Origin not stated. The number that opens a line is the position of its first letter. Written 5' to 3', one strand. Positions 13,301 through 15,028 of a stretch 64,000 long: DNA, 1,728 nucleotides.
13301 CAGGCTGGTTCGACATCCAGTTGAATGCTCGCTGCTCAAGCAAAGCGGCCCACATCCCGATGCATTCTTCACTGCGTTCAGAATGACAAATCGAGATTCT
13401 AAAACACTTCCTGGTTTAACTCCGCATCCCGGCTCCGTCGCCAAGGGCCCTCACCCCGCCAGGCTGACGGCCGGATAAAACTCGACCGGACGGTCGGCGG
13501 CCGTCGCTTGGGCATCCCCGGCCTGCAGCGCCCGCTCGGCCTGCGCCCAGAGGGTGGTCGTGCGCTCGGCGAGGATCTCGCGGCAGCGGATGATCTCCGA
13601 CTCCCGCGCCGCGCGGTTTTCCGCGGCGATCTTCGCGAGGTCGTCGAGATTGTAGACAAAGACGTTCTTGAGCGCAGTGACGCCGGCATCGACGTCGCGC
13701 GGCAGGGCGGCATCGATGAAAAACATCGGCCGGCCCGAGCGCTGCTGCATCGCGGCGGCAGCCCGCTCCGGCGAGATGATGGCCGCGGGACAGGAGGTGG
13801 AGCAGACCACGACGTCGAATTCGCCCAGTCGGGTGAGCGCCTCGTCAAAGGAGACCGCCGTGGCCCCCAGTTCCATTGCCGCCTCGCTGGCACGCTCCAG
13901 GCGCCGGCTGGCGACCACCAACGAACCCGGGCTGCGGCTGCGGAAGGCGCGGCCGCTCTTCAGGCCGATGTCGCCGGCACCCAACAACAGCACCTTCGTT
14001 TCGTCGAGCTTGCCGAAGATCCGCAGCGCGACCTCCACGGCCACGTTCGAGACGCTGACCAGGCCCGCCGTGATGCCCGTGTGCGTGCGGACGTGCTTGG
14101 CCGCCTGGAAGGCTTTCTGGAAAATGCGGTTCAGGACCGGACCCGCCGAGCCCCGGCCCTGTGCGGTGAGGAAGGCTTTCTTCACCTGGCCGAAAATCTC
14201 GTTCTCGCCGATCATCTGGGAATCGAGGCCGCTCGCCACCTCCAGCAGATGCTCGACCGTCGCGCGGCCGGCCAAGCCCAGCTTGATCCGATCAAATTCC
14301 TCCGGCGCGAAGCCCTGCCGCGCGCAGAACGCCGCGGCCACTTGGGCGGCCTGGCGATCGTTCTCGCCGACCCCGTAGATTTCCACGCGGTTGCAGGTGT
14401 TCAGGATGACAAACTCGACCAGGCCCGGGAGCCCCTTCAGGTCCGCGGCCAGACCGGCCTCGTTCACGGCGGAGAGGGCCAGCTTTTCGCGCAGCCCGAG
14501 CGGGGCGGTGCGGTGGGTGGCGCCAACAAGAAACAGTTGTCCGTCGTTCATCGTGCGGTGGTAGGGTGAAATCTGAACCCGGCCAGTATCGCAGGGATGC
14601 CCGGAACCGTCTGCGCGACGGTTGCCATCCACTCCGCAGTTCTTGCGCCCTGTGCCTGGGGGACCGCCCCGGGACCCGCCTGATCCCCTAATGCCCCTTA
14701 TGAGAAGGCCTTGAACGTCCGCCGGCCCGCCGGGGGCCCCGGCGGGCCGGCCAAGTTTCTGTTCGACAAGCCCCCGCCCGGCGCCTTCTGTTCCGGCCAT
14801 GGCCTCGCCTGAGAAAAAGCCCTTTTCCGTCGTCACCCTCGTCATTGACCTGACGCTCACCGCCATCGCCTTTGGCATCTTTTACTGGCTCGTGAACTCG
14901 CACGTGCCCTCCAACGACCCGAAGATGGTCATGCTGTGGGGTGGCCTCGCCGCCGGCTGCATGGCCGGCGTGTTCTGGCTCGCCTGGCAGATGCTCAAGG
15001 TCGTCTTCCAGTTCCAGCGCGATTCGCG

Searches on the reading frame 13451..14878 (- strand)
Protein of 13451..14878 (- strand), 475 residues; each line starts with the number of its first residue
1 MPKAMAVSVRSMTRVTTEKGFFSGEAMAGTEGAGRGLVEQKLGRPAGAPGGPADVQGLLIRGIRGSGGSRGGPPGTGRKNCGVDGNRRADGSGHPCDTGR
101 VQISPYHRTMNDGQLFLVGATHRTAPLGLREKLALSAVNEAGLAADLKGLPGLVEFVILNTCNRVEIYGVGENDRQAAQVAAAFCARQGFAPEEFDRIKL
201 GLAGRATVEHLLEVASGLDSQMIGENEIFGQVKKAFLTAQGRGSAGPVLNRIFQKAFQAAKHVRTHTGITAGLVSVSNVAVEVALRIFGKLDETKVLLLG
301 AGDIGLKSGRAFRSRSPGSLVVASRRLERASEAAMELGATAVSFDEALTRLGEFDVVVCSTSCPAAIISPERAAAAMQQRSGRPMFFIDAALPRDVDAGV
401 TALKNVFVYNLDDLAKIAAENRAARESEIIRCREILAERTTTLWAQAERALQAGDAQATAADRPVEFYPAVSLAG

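Call 49: search_protein_families(library=pfam, proteins=[window:13451-14878:-], max_evalue=0.0001)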
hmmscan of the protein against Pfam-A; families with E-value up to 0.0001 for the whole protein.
window:13451-14878:- (475 aa): 2 families
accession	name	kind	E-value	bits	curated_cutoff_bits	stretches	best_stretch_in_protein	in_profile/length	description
PF05201.20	GlutR_N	-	1.2e-42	145.7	27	1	118-267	1-151/151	Glutamyl-tRNAGlu reductase, N-terminal domain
PF01488.26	Shikimate_DH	-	3.7e-30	105.2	24.3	1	282-417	1-138/138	Shikimate / quinate 5-dehydrogenase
